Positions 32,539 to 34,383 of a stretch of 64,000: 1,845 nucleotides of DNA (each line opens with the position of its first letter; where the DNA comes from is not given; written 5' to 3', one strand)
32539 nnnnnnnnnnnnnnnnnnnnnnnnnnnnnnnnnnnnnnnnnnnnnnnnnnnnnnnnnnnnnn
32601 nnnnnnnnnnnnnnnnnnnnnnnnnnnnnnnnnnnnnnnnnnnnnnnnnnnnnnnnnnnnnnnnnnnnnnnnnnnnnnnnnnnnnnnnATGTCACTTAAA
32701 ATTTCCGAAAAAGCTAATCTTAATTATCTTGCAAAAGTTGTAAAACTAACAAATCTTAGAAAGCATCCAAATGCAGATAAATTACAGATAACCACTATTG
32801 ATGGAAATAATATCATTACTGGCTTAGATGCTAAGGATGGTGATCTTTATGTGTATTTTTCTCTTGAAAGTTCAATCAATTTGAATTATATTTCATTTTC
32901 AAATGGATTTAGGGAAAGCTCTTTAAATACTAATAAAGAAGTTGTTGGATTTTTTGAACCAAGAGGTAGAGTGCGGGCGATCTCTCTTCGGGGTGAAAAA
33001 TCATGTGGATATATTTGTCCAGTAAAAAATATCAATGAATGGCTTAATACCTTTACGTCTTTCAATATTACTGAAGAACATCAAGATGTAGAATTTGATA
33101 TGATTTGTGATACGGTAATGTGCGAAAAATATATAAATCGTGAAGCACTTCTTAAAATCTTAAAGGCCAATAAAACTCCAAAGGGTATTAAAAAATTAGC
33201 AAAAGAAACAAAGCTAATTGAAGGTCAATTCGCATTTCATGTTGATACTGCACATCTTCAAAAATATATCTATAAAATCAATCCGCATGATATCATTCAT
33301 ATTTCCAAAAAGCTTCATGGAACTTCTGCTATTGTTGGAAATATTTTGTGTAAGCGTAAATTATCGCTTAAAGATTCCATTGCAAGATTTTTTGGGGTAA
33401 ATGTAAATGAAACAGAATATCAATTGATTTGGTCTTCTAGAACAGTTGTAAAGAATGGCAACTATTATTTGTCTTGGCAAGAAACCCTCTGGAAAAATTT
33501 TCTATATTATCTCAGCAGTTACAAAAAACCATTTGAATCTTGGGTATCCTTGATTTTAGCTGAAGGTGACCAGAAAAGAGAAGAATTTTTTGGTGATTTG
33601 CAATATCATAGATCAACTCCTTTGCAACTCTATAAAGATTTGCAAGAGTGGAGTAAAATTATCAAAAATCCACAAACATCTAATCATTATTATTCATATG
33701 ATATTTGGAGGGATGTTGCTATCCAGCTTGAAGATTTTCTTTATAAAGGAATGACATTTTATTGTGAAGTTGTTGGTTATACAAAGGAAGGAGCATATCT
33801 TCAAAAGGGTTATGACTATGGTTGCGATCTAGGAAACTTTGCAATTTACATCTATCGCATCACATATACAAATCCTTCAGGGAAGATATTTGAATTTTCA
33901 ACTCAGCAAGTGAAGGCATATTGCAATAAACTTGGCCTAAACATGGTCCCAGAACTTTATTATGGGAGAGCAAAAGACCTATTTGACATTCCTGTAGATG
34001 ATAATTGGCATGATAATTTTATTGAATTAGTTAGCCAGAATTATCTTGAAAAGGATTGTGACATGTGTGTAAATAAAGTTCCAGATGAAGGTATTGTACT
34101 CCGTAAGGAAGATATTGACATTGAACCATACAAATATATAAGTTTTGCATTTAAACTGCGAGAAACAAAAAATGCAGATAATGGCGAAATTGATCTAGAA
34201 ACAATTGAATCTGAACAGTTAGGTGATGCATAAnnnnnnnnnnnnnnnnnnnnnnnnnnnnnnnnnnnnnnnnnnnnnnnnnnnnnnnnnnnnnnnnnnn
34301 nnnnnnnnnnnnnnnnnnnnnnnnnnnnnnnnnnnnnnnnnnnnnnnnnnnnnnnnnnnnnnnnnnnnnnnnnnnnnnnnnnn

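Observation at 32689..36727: Split Pnkp-type RNA repair cassette: tRNA-binding RNA ligase + polynucleotide kinase + calcineurin-type phosphoesterase + Toprim protein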

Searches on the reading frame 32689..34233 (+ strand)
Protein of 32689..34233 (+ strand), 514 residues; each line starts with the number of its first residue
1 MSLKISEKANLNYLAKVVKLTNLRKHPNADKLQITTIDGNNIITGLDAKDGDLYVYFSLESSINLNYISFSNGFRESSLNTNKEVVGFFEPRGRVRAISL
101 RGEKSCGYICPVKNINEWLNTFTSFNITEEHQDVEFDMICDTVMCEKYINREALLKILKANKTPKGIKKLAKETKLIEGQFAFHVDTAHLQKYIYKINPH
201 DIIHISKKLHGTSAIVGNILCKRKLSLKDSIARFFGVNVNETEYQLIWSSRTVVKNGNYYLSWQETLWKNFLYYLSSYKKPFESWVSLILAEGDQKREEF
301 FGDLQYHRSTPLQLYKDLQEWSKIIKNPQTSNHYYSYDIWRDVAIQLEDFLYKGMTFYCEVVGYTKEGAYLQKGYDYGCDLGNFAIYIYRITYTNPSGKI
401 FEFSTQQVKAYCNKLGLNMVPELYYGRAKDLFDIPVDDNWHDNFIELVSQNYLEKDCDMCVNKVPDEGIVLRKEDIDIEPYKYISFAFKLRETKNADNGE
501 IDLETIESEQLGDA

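Call 3: search_protein_families(library=pfam, proteins=[window:32689-34233:+], max_evalue=0.1)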
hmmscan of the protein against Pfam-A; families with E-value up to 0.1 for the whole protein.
window:32689-34233:+ (514 aa): 3 families
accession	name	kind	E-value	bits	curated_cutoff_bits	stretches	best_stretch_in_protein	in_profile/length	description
PF09414.15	RNA_ligase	-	9.9e-07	29.5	27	1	327-483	36-170/171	RNA ligase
PF21189.3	PHA02142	-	1.7e-06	28.8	27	1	14-112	1-92/92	PHA02142 OB-fold domain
PF01588.26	tRNA_bind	-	0.011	16.2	27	0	17-38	3-24/96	Putative tRNA binding domain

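Call 4: search_protein_families(library=phrogs, proteins=[window:32689-34233:+], max_evalue=0.01)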
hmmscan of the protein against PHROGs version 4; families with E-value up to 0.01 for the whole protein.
window:32689-34233:+ (514 aa): 2 families
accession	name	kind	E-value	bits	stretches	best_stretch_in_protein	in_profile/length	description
phrog_968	-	DNA, RNA and nucleotide metabolism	1.6e-53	183.1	1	8-497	4-397/398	RNA ligase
phrog_548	-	DNA, RNA and nucleotide metabolism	5.1e-07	30.2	1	308-493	59-231/341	RNA ligase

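Call 6: search_solved_structures(query=window:32689-34233:+, max_evalue=1, show_alignments=3)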
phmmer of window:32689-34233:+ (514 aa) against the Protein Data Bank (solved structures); distinct sequences matched with E-value up to 1: 2.
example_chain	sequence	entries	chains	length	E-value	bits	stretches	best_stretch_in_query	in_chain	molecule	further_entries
2hvq_A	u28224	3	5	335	0.001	21.2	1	360-474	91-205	Hypothetical 37.6 kDa protein in Gp24-hoc intergenic region | T4 RNA ligase 2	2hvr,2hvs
1s68_A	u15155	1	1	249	0.0042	19.1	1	356-475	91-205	RNA Ligase 2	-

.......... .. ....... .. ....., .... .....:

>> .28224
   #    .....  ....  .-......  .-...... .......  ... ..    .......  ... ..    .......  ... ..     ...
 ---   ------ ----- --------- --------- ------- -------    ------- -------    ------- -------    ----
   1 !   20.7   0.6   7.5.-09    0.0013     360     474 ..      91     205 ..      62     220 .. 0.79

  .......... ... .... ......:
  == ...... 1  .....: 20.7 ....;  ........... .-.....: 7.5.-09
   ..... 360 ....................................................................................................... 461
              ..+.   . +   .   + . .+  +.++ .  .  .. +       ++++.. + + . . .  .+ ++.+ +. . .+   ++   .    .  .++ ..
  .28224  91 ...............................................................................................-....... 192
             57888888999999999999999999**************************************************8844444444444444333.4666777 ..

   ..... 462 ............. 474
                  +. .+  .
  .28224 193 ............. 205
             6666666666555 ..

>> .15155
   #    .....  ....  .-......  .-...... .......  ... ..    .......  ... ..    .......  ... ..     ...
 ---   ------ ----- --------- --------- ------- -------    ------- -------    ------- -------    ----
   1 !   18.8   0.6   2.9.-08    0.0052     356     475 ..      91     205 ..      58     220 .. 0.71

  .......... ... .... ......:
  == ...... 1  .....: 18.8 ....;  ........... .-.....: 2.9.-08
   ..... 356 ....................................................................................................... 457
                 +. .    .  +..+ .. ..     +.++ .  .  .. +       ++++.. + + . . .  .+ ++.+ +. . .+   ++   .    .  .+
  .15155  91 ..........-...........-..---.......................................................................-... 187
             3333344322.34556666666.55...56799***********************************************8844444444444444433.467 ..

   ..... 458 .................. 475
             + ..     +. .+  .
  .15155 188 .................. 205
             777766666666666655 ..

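Call 7: search_dna_similar(query=window:32689-34233:+, collection=phages, mode=protein, max_rows=25)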
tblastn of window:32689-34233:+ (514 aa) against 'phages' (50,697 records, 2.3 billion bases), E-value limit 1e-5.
Records with a match: 379; places in all: 380; records where one place covers at least 80% of the query: 364.
Best place of each record, by identity: <60% 379.
By first word of the organism name: Mycobacterium 296; Microbacterium 27; Gordonia 22; Prevotella 15; Bacillus 8; Synechococcus 2; Alishewanella 2; Bacteriophage 1; Nitratidesulfovibrio 1; Desulfovibrio 1; and 4 more.
By host as written in the record: Mycobacterium smegmatis mc2 155 208; Mycobacterium smegmatis mc#155 47; Mycobacterium smegmatis mc2155 20; Gordonia terrae 3612 20; Prevotella sp. 15; Microbacterium foliorum NRRL B-24224 SEA 9; Microbacterium foliorum NRRL B-24224 8; Mycobacterium sp. 7; and 23 more.
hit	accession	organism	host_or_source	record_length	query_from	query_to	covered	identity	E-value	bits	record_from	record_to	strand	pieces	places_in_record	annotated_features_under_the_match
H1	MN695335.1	Synechococcus phage B23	Synechoccus sp.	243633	3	507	98%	41.6%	3e-108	360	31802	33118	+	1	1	hypothetical protein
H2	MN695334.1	Synechococcus phage B3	Synechoccus sp.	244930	3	507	98%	41.6%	4e-108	359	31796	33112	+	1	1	hypothetical protein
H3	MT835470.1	Bacteriophage sp.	human fecal samples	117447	1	505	98%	34.2%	2e-68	244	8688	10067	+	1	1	record has no annotation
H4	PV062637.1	Nitratidesulfovibrio phage SRB7757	Nitratidesulfovibrio vulgaris ATCC7757 ...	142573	3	505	98%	31.0%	4e-52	196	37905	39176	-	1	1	record has no annotation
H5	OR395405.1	Desulfovibrio phage 7757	Desulfovibrio vulgaris ATCC 7757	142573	3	505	98%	31.0%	4e-52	196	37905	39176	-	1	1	record has no annotation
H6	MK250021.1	Prevotella phage Lak-B2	Prevotella sp.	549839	12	510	97%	30.0%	7e-53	199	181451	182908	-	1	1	record has no annotation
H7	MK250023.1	Prevotella phage Lak-B4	Prevotella sp.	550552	12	510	97%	30.0%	7e-53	199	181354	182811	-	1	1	record has no annotation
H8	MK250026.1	Prevotella phage Lak-B7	Prevotella sp.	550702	12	510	97%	30.0%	7e-53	199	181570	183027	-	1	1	record has no annotation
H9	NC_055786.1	Mycobacterium phage CicholasNage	Mycobacterium smegmatis mc2 155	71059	1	505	98%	29.5%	1e-20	201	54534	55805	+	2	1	83: RNA ligase | 82: hypothetical protein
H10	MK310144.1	Mycobacterium phage CicholasNage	Mycobacterium smegmatis mc2 155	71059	1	505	98%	29.5%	1e-20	201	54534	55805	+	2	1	83: RNA ligase | 82: hypothetical protein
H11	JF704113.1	Mycobacterium phage UPIE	Mycobacterium smegmatis mc2 155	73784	1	505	98%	29.5%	1e-20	201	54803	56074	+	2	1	85: RNA ligase | 84: hypothetical protein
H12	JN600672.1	Mycobacterium phage Fezzik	Mycobacterium smegmatis mc2 155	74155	1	505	98%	29.5%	1e-20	201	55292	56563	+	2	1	hypothetical protein (x2)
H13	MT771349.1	Mycobacterium phage Tyson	Mycobacterium smegmatis mc2 155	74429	1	505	98%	29.5%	1e-20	201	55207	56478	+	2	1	87: RNA ligase | 86: DNA binding protein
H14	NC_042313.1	Mycobacterium phage JoeDirt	Mycobacterium smegmatis mc2 155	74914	1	505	98%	29.5%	1e-20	201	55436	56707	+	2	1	87: RNA ligase | 86: hypothetical protein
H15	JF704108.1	Mycobacterium phage JoeDirt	Mycobacterium smegmatis mc2 155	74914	1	505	98%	29.5%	1e-20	201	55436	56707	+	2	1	87: RNA ligase | 86: hypothetical protein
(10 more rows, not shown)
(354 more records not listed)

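Call 8: find_homologous_proteins(query=window:32689-34233:+)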
Query window:32689-34233:+ (514 aa): 877 proteins with E <= 0.001 among 5540 candidates; the best 120 are listed.
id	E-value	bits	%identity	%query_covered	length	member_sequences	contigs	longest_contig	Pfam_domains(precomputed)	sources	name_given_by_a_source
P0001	0.0e+0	1189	100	100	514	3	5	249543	PF09414.16,PF21189.4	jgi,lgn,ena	jgi:hypothetical protein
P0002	9.6e-285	963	82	99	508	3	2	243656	PF09414.16,PF21189.4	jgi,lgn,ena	jgi:hypothetical protein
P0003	5.8e-241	819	70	99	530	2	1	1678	PF09414.16,PF21189.4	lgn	-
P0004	1.0e-229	782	67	99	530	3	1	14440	PF09414.16,PF21189.4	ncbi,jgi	jgi:hypothetical protein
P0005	2.7e-228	777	67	99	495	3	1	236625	PF21189.4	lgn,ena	-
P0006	1.4e-227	775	66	100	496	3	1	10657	PF09414.16,PF21189.4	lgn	-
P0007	1.1e-219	749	65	100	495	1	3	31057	-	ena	-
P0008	1.1e-216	739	64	100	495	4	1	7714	PF09414.16,PF21189.4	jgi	jgi:hypothetical protein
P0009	1.8e-213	728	63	100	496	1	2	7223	-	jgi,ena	jgi:hypothetical protein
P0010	7.0e-213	726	64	100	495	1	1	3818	PF09414.16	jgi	jgi:hypothetical protein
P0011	1.6e-212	725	63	100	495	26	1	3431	PF09414.16,PF21189.4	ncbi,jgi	jgi:hypothetical protein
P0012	3.4e-210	717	64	100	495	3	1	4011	PF21189.4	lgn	-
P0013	4.0e-210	717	64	100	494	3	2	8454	-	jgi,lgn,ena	-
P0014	1.7e-209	715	64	99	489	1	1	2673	PF09414.16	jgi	jgi:hypothetical protein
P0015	9.5e-209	713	63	100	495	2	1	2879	-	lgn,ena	-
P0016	4.7e-208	710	63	99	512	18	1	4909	PF09414.16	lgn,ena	-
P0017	3.7e-203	694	62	99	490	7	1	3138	PF09414.16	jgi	-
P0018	3.7e-203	694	62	99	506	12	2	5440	PF09414.16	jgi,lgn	jgi:hypothetical protein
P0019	4.2e-192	658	60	99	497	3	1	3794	PF09414.16,PF21189.4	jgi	jgi:hypothetical protein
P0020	9.1e-163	561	55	50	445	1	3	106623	PF09414.16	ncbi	-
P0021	1.4e-162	560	57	50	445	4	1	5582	PF09414.16,PF21189.4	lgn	-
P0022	8.6e-162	558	55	49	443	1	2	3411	PF21189.4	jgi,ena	jgi:hypothetical protein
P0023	1.3e-161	557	57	50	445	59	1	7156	PF09414.16,PF21189.4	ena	-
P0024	2.5e-161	556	57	50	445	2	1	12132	PF09414.16,PF21189.4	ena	-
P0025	8.7e-161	554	57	50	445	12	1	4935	PF09414.16,PF21189.4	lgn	-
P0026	1.0e-160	554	57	50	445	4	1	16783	PF09414.16,PF21189.4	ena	-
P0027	1.5e-160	554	57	50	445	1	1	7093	PF09414.16,PF21189.4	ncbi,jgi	jgi:hypothetical protein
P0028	5.4e-160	552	55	54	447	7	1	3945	PF09414.16,PF21189.4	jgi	-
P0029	2.8e-158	546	55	50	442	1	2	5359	PF09414.16,PF21189.4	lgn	-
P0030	1.4e-157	544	52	51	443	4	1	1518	PF09414.16,PF21189.4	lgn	-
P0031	5.5e-156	538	53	50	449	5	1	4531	PF09414.16,PF21189.4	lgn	-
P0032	1.7e-155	537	47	99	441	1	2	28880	PF09414.16,PF21189.4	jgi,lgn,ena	jgi:hypothetical protein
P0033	5.2e-155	535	54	50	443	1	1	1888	PF09414.16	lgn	-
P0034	6.2e-154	532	54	53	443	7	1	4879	PF09414.16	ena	-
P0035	7.2e-154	531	57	50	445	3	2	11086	PF09414.16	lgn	-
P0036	3.4e-151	523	49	99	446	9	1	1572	PF09414.16,PF21189.4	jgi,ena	jgi:hypothetical protein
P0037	8.9e-151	521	55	54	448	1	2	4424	PF09414.16,PF21189.4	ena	-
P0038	1.3e-150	521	44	99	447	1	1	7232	PF09414.16,PF21189.4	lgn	-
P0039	1.1e-149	518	50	98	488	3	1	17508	PF09414.16,PF21189.4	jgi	-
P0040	8.5e-149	515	53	50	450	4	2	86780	PF09414.16,PF21189.4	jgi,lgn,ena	jgi:hypothetical protein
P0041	1.4e-148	514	47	99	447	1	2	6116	PF09414.16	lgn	-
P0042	2.1e-147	510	52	54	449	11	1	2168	PF09414.16,PF21189.4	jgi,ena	jgi:hypothetical protein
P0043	2.3e-147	510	38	99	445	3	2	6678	PF09414.16,PF21189.4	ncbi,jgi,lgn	jgi:hypothetical protein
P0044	1.8e-146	507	52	50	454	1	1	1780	PF09414.16,PF21189.4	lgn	-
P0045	2.8e-146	506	53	54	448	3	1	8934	PF09414.16,PF21189.4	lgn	-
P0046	7.8e-146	505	51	50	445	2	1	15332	PF09414.16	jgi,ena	-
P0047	2.0e-145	504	53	50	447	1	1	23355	PF09414.16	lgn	-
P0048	9.3e-145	501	44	99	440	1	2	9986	PF09414.16,PF21189.4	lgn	-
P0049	1.3e-143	498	45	99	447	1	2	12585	PF09414.16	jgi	jgi:hypothetical protein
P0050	1.5e-143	497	43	99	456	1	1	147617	PF09414.16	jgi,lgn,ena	jgi:hypothetical protein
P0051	1.8e-143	497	44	99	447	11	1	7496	PF09414.16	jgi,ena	-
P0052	1.9e-143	497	49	54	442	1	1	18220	PF09414.16,PF21189.4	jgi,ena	jgi:hypothetical protein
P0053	2.6e-143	497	50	50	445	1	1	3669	PF09414.16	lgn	-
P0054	8.9e-143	495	52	54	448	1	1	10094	PF09414.16,PF21189.4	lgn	-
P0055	2.0e-142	494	52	50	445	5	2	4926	PF09414.16,PF21189.4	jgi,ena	jgi:hypothetical protein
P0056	3.6e-142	493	49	54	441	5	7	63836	PF09414.16,PF21189.4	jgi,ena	jgi:hypothetical protein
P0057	4.2e-142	493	49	54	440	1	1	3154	PF09414.16,PF21189.4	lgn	-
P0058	4.9e-142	492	51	53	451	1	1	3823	PF09414.16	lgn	-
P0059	5.9e-142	492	54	50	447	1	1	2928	PF09414.16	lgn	-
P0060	9.1e-142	492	51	54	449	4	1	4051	PF09414.16,PF21189.4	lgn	-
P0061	1.3e-141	491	47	99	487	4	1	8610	PF09414.16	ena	-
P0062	2.9e-141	490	52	53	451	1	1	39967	PF09414.16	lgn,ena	-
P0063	5.0e-141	489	52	50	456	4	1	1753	PF09414.16,PF21189.4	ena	-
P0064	1.7e-140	487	44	100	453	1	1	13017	PF09414.16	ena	-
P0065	3.9e-140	486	42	100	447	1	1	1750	PF09414.16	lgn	-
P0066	6.1e-140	486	50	49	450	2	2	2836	PF09414.16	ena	-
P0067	1.8e-139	484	47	99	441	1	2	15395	PF09414.16,PF21189.4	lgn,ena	-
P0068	2.1e-139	484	51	50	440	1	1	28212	PF09414.16,PF21189.4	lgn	-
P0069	3.3e-139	483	47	99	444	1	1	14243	PF09414.16,PF21189.4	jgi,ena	jgi:hypothetical protein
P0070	3.3e-139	483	49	54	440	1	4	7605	PF09414.16,PF21189.4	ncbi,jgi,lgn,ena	jgi:hypothetical protein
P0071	3.7e-139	483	53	50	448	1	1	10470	PF09414.16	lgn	-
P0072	6.3e-139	482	51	50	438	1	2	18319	PF09414.16,PF21189.4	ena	-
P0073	2.2e-138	480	51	49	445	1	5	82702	PF09414.16,PF21189.4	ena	-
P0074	2.2e-138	480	44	97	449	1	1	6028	PF09414.16,PF21189.4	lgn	-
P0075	2.5e-138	480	43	99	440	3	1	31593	PF09414.16,PF21189.4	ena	-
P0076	2.9e-138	480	45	100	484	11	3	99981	PF09414.16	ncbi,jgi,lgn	jgi:hypothetical protein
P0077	4.4e-138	479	53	50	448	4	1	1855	PF09414.16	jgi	jgi:hypothetical protein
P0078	6.6e-138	479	48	52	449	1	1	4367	PF09414.16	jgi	jgi:hypothetical protein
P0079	4.0e-137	476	48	50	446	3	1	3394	PF09414.16,PF21189.4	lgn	-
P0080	1.3e-136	474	51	54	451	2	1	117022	PF09414.16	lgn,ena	-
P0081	2.6e-135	470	50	50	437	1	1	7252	PF09414.16,PF21189.4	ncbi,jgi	jgi:hypothetical protein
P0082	6.8e-134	466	49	50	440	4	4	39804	PF09414.16,PF21189.4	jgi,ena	jgi:hypothetical protein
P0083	6.4e-133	462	46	97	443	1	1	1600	PF09414.16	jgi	jgi:tRNA-binding EMAP/Myf-like protein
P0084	7.7e-133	462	45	54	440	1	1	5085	PF09414.16,PF21189.4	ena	-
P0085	3.4e-132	460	45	98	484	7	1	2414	PF09414.16,PF21189.4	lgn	-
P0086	2.2e-131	457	42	98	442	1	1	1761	PF09414.16,PF21189.4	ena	-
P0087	4.6e-131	456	52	49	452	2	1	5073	PF09414.16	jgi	-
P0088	6.3e-131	456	42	99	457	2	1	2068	PF09414.16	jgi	jgi:hypothetical protein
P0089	1.1e-130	455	55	50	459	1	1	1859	PF09414.16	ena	-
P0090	1.1e-130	455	39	98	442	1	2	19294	PF09414.16,PF21189.4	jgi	jgi:hypothetical protein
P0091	1.4e-130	455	35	98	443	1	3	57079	PF09414.16,PF21189.4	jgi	jgi:hypothetical protein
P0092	2.3e-130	454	46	49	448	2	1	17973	PF09414.16,PF21189.4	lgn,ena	-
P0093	3.5e-130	453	52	49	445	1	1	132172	PF21189.4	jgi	jgi:hypothetical protein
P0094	4.9e-130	453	52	50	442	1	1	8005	PF09414.16,PF21189.4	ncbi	-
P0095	5.0e-130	453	40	98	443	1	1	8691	PF09414.16,PF21189.4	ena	-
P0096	1.1e-129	452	41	98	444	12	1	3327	PF09414.16,PF21189.4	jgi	-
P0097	2.0e-129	451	39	98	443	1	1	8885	PF09414.16,PF21189.4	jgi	jgi:hypothetical protein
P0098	2.8e-129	450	52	50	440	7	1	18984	PF09414.16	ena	-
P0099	3.4e-129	450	51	50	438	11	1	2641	PF09414.16,PF21189.4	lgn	-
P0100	7.5e-129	449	48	54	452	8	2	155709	PF09414.16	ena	-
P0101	9.3e-129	449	42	98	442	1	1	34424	PF09414.16,PF21189.4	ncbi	-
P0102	1.3e-128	448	53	50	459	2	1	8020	PF09414.16,PF21189.4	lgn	-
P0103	2.8e-128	447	49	54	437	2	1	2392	PF09414.16,PF21189.4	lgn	-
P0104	8.3e-128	445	51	49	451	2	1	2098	PF09414.16,PF21189.4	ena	-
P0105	1.7e-127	444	36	98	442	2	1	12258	PF09414.16,PF21189.4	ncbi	-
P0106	2.1e-127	444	40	98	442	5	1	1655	PF09414.16,PF21189.4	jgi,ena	-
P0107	2.9e-127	444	48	50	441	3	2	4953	PF09414.16,PF21189.4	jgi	jgi:hypothetical protein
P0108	4.8e-127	443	39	97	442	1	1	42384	PF09414.16,PF21189.4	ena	-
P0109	5.0e-127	443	52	43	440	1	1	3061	PF09414.16,PF21189.4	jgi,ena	-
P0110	3.8e-125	437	43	98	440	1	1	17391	PF09414.16,PF21189.4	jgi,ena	jgi:hypothetical protein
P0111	1.1e-124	435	55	37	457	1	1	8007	PF09414.16,PF21189.4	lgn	-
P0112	2.6e-124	434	48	50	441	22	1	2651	PF09414.16,PF21189.4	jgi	jgi:hypothetical protein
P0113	3.6e-124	433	52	49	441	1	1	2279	PF09414.16,PF21189.4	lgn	-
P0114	7.7e-124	432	49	48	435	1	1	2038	PF09414.16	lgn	-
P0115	1.6e-123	431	42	99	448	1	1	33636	PF09414.16,PF21189.4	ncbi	-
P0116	3.3e-123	430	49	49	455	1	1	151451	PF09414.16,PF21189.4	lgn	-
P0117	4.2e-122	427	48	49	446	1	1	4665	PF09414.16,PF21189.4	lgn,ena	-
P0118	1.0e-121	425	54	48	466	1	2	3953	PF09414.16,PF21189.4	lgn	-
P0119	9.9e-121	422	49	49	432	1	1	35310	PF09414.16,PF21189.4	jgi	-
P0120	1.1e-120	422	44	48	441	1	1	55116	PF09414.16,PF21189.4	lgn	-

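Call 9: get_annotated_region(hit=H1, flank=8000)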
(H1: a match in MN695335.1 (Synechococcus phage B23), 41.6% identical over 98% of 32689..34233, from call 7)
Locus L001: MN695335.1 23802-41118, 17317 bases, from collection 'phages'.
description: Synechococcus phage B23, complete genome.
organism: Synechococcus phage B23 (NCBI taxid 2674977)
taxonomy: Viruses; Duplodnaviria; Heunggongvirae; Uroviricota; Caudoviricetes; Kyanoviridae
host: Synechoccus sp.; source: -; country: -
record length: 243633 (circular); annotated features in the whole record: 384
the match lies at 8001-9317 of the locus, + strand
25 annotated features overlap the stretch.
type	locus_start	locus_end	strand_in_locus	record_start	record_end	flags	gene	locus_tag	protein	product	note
CDS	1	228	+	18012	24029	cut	-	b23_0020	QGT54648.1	tail fiber protein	gp20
CDS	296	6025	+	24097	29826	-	-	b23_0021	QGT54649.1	hypothetical protein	gp21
CDS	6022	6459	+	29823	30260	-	-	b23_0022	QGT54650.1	hypothetical protein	gp22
CDS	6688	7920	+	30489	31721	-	-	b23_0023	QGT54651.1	helicase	gp23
CDS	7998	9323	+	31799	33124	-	-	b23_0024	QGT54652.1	hypothetical protein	gp24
CDS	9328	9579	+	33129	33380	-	-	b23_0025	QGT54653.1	hypothetical protein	gp25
CDS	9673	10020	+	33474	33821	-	-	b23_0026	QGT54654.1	hypothetical protein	gp26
CDS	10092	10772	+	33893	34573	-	-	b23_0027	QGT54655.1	hypothetical protein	gp27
CDS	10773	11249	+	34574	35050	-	-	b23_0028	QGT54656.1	hypothetical protein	gp28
CDS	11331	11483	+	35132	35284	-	-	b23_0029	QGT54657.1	hypothetical protein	gp29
CDS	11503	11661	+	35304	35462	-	-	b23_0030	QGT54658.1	hypothetical protein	gp30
CDS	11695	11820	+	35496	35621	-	-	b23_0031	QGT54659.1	hypothetical protein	gp31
CDS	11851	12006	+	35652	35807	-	-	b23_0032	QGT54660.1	hypothetical protein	gp32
CDS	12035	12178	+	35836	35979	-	-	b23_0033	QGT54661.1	hypothetical protein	gp33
CDS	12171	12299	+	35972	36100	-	-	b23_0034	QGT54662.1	hypothetical protein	gp34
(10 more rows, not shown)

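Call 10: get_annotated_region(hit=H9, flank=5000)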
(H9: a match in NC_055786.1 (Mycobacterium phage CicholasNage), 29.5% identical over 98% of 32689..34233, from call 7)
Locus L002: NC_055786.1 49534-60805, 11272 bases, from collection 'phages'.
description: Mycobacterium phage CicholasNage, complete genome.
organism: Mycobacterium phage CicholasNage (NCBI taxid 2500799)
taxonomy: Viruses; Duplodnaviria; Heunggongvirae; Uroviricota; Caudoviricetes; Vilmaviridae; Lclasvirinae; Bronvirus; Bronvirus cicholasnage
host: Mycobacterium smegmatis mc2 155; source: soil; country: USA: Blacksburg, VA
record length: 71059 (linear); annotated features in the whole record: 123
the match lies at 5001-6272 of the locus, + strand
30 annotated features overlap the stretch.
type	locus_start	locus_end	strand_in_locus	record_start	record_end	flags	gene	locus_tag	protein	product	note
CDS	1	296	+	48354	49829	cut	70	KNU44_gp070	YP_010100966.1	nicotinamide phosphoribosyl transferase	-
CDS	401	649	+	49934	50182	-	71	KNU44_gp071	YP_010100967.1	hypothetical protein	-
CDS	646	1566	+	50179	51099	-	72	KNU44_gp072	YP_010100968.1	polynucleotide kinase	-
CDS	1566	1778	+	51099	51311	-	73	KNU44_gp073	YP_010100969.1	hypothetical protein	-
CDS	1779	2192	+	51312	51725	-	74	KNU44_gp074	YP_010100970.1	RusA-like Holliday junction resolvase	RusA-like resolvase (endonuclease); RusA-like resolvase (endonuclease)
CDS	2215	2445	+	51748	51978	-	75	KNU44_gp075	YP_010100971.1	WhiB transcriptional factor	-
CDS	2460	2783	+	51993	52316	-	76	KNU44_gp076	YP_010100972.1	WhiB transcriptional factor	-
CDS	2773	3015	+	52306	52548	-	77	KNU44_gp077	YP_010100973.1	hypothetical protein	-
CDS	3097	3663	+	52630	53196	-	78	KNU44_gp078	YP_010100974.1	DNA binding protein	-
CDS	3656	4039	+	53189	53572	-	79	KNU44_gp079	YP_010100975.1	ssDNA binding protein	-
CDS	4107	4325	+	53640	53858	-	80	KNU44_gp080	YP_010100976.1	hypothetical protein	-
CDS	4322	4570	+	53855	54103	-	81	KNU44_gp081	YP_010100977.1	hypothetical protein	-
CDS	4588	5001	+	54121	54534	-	82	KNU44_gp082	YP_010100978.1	hypothetical protein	-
CDS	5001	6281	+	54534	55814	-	83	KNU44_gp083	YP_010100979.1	RNA ligase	-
CDS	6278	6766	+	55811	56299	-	84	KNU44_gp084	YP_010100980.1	hypothetical protein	-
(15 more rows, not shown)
